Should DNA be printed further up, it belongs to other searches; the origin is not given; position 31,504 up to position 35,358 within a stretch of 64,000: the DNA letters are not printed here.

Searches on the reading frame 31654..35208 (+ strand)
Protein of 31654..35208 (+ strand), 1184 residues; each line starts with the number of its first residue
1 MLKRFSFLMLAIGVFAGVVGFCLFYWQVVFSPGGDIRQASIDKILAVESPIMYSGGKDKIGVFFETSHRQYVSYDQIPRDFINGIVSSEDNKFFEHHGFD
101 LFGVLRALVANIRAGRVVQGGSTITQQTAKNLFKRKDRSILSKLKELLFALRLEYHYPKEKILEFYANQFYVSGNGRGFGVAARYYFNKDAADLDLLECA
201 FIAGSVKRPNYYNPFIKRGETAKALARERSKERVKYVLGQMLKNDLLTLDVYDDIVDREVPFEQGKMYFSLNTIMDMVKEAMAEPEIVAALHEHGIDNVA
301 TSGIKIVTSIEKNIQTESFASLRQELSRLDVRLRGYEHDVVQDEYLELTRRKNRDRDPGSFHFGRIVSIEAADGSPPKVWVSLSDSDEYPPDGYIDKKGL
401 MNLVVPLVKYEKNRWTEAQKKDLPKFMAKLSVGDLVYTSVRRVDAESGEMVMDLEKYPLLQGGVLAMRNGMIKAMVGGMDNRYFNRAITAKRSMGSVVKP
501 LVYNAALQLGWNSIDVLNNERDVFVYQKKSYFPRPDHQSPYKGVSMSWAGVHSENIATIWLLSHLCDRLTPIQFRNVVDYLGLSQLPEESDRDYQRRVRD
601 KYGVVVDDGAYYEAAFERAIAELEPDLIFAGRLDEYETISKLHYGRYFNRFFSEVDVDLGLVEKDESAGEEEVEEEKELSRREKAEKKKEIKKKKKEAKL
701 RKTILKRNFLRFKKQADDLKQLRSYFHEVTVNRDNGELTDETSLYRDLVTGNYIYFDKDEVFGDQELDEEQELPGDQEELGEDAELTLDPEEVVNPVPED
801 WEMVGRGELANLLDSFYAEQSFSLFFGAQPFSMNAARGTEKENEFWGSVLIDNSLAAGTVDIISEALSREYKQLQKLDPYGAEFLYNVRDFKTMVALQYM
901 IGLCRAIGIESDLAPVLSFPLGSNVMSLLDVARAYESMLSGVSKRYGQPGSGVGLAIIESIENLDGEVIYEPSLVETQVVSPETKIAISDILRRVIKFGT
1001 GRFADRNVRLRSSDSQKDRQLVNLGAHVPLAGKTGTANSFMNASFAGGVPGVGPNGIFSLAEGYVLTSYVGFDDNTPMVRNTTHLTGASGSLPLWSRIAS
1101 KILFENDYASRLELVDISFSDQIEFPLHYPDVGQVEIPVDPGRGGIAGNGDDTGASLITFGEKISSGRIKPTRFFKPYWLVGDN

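Call 23: search_protein_families(library=pfam, proteins=[window:31654-35208:+], max_evalue=0.0001)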
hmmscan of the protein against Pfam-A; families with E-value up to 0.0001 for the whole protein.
window:31654-35208:+ (1184 aa): 2 families
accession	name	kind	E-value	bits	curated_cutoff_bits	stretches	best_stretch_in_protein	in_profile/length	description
PF00912.28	Transgly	-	1.8e-55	187.5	27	1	65-241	10-177/178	Transglycosylase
PF00905.27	Transpeptidase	-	5.6e-09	36.1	22.1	1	465-590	6-140/299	Penicillin binding protein transpeptidase domain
